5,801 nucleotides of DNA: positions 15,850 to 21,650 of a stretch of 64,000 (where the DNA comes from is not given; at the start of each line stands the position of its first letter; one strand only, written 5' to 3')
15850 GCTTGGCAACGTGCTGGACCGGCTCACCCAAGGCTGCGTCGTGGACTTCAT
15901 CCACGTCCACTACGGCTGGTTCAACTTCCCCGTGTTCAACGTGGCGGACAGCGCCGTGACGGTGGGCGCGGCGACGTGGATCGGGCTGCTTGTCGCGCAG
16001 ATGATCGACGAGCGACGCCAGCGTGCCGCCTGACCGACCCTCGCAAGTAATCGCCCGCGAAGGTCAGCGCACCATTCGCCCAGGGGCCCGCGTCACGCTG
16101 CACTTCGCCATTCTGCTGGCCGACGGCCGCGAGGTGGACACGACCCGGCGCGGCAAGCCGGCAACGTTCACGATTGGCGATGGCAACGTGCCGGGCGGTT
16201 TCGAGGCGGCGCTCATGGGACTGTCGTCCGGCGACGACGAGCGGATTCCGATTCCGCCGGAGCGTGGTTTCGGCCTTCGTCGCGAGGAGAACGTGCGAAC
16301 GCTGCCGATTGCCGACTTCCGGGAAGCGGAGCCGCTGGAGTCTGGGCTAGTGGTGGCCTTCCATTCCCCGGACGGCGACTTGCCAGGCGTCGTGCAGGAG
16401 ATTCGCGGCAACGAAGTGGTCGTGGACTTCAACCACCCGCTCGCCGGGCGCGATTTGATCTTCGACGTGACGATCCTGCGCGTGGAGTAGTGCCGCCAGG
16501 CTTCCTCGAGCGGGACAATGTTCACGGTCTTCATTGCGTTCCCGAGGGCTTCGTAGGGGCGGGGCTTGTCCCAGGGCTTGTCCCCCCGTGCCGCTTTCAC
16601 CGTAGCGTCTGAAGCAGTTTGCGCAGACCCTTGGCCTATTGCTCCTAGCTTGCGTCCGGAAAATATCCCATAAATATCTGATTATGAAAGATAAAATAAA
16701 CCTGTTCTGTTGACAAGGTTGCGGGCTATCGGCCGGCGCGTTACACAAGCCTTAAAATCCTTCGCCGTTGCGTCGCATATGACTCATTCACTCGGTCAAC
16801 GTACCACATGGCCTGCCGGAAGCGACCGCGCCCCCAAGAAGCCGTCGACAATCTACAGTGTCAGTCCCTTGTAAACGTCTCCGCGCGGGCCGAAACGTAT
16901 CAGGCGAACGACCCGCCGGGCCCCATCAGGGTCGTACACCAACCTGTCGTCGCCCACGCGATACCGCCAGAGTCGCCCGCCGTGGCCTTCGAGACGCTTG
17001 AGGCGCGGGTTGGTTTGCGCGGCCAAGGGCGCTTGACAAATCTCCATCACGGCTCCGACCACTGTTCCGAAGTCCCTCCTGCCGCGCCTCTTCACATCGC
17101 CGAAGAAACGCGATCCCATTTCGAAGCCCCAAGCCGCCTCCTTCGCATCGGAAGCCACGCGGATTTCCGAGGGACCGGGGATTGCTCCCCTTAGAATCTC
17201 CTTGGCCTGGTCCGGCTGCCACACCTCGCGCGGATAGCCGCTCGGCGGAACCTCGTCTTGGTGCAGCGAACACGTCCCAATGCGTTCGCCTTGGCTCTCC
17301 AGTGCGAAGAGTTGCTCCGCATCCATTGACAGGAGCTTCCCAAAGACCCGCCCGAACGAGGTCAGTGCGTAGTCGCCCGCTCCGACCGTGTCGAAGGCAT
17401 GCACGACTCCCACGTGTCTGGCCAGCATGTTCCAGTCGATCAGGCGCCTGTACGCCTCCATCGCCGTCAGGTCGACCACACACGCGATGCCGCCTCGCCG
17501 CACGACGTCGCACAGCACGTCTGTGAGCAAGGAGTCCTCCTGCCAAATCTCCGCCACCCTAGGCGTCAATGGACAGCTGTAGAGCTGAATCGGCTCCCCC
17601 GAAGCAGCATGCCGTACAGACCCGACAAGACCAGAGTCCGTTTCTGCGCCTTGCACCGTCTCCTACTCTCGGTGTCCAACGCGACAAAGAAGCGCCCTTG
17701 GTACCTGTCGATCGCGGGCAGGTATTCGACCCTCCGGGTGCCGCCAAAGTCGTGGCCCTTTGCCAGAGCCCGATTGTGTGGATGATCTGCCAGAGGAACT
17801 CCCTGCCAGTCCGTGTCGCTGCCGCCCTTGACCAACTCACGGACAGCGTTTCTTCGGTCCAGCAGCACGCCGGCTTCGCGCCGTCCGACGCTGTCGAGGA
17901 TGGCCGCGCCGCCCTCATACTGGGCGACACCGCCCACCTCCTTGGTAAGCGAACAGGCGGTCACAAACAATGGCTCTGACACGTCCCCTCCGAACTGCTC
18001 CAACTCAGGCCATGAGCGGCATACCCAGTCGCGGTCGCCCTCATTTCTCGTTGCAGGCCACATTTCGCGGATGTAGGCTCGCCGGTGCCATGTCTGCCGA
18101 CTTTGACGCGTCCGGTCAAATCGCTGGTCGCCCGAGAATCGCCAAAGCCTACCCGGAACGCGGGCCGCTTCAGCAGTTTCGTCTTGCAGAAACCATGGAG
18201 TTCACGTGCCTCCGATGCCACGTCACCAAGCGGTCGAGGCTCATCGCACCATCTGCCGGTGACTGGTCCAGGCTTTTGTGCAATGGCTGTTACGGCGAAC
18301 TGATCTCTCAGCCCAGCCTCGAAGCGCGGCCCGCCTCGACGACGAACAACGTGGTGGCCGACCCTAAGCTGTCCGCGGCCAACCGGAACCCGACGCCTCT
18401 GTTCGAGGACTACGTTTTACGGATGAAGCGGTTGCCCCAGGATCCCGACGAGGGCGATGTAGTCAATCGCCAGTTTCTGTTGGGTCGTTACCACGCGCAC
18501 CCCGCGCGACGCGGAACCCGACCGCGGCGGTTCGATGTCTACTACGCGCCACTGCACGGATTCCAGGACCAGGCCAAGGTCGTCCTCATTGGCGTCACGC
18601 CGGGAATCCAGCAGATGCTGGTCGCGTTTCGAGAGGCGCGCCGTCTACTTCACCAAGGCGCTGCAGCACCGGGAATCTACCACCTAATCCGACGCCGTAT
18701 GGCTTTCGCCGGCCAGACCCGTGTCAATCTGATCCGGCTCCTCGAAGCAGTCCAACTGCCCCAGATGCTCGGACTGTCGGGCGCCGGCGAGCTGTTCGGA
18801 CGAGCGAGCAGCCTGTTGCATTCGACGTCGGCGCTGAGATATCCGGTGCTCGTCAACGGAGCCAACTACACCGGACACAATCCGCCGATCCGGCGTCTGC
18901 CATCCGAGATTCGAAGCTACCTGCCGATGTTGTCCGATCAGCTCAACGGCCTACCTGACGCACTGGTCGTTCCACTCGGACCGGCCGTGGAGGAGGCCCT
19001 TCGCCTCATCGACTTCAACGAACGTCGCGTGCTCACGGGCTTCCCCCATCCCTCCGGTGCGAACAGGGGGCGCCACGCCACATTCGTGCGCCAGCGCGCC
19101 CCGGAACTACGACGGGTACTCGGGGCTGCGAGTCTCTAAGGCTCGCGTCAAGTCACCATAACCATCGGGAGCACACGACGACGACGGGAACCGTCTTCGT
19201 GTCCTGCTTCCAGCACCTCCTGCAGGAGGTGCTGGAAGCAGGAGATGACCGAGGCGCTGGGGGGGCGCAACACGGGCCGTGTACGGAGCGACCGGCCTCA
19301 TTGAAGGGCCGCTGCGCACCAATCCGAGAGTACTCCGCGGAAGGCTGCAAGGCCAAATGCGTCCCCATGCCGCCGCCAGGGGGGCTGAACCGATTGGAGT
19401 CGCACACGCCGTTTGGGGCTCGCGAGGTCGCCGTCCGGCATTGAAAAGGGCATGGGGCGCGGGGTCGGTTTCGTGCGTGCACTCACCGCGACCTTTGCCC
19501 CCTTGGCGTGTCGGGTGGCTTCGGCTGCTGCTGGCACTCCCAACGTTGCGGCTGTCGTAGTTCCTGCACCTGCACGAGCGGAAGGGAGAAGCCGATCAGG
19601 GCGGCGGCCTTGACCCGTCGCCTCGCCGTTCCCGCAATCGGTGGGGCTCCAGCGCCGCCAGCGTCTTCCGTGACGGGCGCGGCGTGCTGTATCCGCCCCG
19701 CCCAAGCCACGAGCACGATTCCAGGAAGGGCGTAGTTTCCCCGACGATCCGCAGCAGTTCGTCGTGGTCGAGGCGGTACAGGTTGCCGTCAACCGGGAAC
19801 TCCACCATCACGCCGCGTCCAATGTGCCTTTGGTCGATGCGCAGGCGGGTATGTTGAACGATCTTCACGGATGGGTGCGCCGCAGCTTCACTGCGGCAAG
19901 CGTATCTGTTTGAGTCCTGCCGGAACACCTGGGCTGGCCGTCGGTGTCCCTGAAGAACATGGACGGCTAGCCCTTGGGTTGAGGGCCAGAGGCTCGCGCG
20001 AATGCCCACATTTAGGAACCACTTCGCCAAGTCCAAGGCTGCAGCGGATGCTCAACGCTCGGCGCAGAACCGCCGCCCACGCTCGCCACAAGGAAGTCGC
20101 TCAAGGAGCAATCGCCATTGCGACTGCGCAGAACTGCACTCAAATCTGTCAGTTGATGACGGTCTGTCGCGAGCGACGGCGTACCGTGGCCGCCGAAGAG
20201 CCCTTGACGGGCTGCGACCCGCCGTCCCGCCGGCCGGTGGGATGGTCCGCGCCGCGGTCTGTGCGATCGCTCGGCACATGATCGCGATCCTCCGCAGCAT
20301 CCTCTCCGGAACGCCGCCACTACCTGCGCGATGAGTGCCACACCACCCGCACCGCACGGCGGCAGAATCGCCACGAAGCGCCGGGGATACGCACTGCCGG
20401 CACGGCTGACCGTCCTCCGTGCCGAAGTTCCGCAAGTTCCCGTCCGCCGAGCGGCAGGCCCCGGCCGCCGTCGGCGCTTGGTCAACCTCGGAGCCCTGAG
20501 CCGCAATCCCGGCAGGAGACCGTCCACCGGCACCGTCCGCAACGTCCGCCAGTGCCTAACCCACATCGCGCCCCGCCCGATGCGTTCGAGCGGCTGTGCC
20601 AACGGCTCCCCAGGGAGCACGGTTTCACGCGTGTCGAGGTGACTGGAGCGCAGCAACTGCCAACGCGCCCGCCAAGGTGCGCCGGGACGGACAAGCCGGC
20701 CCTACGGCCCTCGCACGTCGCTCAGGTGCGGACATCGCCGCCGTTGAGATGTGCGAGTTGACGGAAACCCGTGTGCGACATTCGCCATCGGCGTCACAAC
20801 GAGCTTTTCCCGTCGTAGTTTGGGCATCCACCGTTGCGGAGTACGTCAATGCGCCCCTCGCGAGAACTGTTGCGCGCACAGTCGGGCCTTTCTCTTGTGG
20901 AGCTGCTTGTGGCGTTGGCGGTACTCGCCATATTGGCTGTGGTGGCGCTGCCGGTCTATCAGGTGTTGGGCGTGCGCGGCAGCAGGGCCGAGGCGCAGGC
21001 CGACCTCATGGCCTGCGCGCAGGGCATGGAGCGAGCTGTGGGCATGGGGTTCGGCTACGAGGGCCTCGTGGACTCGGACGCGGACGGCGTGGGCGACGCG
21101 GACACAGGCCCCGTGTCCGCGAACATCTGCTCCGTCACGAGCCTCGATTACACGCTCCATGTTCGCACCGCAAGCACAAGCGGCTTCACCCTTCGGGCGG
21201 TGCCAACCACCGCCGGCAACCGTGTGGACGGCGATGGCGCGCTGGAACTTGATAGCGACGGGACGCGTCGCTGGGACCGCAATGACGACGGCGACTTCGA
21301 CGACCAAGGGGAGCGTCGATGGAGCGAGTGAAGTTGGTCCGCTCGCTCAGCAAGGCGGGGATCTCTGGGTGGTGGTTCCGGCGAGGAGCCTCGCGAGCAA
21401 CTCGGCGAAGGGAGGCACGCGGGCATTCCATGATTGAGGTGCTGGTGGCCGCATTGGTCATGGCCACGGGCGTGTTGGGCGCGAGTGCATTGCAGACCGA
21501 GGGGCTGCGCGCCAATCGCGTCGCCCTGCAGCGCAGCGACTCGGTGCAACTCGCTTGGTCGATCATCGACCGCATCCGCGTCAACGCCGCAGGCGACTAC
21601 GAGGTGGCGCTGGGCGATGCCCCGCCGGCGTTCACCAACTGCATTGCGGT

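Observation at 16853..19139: Candidate undescribed two-gene module: YaaA(DUF328)-like::RelE/ParE-like fusion facing a zinc-ribbon + UDG-fold protein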

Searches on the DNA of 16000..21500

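Call 60: search_rna_families(source=window, start=16000, end=21500, threshold=evalue, max_evalue=0.1)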
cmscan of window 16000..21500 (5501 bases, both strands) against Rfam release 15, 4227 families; matches with E-value up to 0.1: 0.
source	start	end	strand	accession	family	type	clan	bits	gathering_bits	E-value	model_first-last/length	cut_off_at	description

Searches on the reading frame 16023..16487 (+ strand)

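Call 62: search_protein_families(library=pfam, proteins=[window:16023-16487:+], max_evalue=0.1)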
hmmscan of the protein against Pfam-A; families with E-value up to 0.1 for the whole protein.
window:16023-16487:+ (155 aa): 3 families
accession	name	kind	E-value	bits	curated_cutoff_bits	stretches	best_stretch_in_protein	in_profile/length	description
PF00254.34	FKBP_C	-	1.6e-14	54.5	21.1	1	15-88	2-76/94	FKBP-type peptidyl-prolyl cis-trans isomerase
PF09953.15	DUF2187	-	0.0042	17.5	24.7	1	107-151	5-51/60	Uncharacterized protein conserved in bacteria (DUF2187)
PF22199.2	FKBP26_IF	-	0.014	15.8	27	1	122-140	28-46/46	FKBP26, IF domain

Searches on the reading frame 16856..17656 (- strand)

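Call 4: search_protein_families(library=pfam, proteins=[window:16856-17656:-], max_evalue=1)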
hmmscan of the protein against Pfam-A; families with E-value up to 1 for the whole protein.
window:16856-17656:- (267 aa): 2 families
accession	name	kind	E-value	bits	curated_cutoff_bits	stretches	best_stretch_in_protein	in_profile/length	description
PF05016.21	ParE_toxin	-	0.0015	19.5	23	1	214-262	40-89/89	ParE toxin of type II toxin-antitoxin system, parDE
PF08518.16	GIT_SHD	-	0.098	12.8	21.1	1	42-55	15-28/29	Spa2 homology domain (SHD) of GIT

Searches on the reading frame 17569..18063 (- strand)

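Call 4: search_protein_families(library=pfam, proteins=[window:17569-18063:-], max_evalue=1)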
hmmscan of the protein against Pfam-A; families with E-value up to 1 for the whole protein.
window:17569-18063:- (165 aa): 1 family
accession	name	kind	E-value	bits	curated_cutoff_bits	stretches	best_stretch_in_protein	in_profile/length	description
PF03883.20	H2O2_YaaD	-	0.00019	21.5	29.6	1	112-153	71-115/236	Peroxide stress protein YaaA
